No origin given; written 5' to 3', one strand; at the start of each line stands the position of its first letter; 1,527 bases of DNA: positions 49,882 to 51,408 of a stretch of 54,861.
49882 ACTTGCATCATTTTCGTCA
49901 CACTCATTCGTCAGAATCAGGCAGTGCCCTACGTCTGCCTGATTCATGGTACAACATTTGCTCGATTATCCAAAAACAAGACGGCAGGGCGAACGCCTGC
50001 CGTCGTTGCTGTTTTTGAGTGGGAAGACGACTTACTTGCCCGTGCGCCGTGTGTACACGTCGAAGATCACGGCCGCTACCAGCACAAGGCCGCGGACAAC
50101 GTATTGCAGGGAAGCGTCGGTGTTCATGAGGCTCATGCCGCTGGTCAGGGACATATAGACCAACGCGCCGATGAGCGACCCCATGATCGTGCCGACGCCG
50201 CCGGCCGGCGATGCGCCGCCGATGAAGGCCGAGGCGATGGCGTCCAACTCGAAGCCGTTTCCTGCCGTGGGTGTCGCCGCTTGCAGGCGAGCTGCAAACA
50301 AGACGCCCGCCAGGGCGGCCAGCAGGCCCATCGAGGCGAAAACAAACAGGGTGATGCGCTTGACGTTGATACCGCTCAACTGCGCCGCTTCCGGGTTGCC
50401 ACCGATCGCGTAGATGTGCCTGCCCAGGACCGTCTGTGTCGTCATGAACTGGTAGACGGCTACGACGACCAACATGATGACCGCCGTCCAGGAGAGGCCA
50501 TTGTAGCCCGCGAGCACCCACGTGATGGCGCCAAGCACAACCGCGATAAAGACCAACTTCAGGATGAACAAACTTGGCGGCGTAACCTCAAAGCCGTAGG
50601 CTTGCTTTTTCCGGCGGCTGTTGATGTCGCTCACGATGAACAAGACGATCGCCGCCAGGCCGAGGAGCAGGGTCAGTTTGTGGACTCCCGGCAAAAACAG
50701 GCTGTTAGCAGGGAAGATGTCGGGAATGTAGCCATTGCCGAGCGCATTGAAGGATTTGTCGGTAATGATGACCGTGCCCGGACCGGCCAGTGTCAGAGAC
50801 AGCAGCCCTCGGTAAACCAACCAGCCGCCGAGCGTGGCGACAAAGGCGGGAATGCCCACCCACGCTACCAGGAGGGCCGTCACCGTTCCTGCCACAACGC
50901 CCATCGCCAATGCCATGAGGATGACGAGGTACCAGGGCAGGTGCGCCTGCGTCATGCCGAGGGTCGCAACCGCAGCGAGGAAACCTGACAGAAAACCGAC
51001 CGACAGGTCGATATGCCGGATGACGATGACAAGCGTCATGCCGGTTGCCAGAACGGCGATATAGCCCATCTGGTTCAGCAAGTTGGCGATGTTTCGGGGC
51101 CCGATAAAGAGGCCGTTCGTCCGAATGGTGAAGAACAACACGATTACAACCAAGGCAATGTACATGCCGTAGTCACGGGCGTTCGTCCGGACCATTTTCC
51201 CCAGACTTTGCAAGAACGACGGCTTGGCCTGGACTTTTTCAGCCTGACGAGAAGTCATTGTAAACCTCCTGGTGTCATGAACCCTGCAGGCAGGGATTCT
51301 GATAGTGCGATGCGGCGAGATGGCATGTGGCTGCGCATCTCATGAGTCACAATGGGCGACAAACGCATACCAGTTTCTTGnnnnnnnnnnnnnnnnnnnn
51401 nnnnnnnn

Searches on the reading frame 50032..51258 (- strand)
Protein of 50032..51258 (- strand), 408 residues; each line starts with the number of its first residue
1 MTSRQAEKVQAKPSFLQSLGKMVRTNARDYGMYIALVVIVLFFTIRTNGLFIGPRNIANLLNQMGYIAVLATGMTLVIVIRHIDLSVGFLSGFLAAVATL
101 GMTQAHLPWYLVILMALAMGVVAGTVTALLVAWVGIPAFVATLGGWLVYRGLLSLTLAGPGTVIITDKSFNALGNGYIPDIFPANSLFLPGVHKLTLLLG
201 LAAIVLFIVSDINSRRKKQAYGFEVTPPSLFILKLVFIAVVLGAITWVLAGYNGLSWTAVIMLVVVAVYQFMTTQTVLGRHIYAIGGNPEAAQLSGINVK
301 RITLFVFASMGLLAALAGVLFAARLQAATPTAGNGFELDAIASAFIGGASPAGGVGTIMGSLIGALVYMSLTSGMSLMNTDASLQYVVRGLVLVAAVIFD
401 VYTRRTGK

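Call 4: search_protein_families(library=pfam, proteins=[window:50032-51258:-], max_evalue=0.01)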
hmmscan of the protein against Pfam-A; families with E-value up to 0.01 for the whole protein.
window:50032-51258:- (408 aa): 1 family
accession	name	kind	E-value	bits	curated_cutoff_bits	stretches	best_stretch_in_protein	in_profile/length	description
PF02653.21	BPD_transp_2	-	1.8e-34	119.6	26.8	1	56-397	1-269/269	Branched-chain amino acid transport system / permease component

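Call 5: search_protein_families(library=ncbifam, proteins=[window:50032-51258:-], max_evalue=0.001)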
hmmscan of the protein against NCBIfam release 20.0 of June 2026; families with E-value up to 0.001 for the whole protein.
window:50032-51258:- (408 aa): 12 families
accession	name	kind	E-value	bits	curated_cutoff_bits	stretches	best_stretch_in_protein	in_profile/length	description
NF040906.3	GguB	equivalog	7.4e-126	420.3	450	1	26-405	1-374/375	multiple monosaccharide ABC transporter permease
NF007067.0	PRK09512.1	equivalog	9e-55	186.1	398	2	254-402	171-319/321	ribose ABC transporter permease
NF008441.0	PRK11285.1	equivalog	4.7e-53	180.4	378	2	253-406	176-329/333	L-arabinose ABC transporter permease AraH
NF007014.0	PRK09478.1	equivalog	9.2e-45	153.4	386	2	250-401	178-329/336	galactose/methyl galactoside ABC transporter permease MglC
NF007252.0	PRK09699.1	equivalog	1.7e-41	142.6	396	2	257-401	178-322/326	D-allose ABC transporter permease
NF008630.0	PRK11618.1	equivalog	1.1e-39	136.6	363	2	241-394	149-303/331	galactofuranose ABC transporter, permease protein YjfF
NF011961.0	PRK15432.1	equivalog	2.5e-39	135.5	388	2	255-404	159-308/344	autoinducer 2 ABC transporter permease LsrC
NF041862.1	YtfT_transport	equivalog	4.2e-29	101.7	535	2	258-398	181-322/339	galactofuranose ABC transporter, ATP-binding protein YtfT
NF011612.1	PRK15038.1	equivalog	2e-22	79.8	500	2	254-398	159-303/322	autoinducer 2 ABC transporter permease LsrD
TIGR03409.1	urea_trans_UrtB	equivalog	5.9e-09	36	250.3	1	252-398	142-276/291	urea ABC transporter permease subunit UrtB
NF047929.1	ABC_B6_perm_2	equivalog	2.6e-07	30.1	400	1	257-319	185-247/337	putative B6 ABC transporter permease subunit 2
TIGR03408.1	urea_trans_UrtC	equivalog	7.3e-07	29.2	296.2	1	257-398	170-304/313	urea ABC transporter permease subunit UrtC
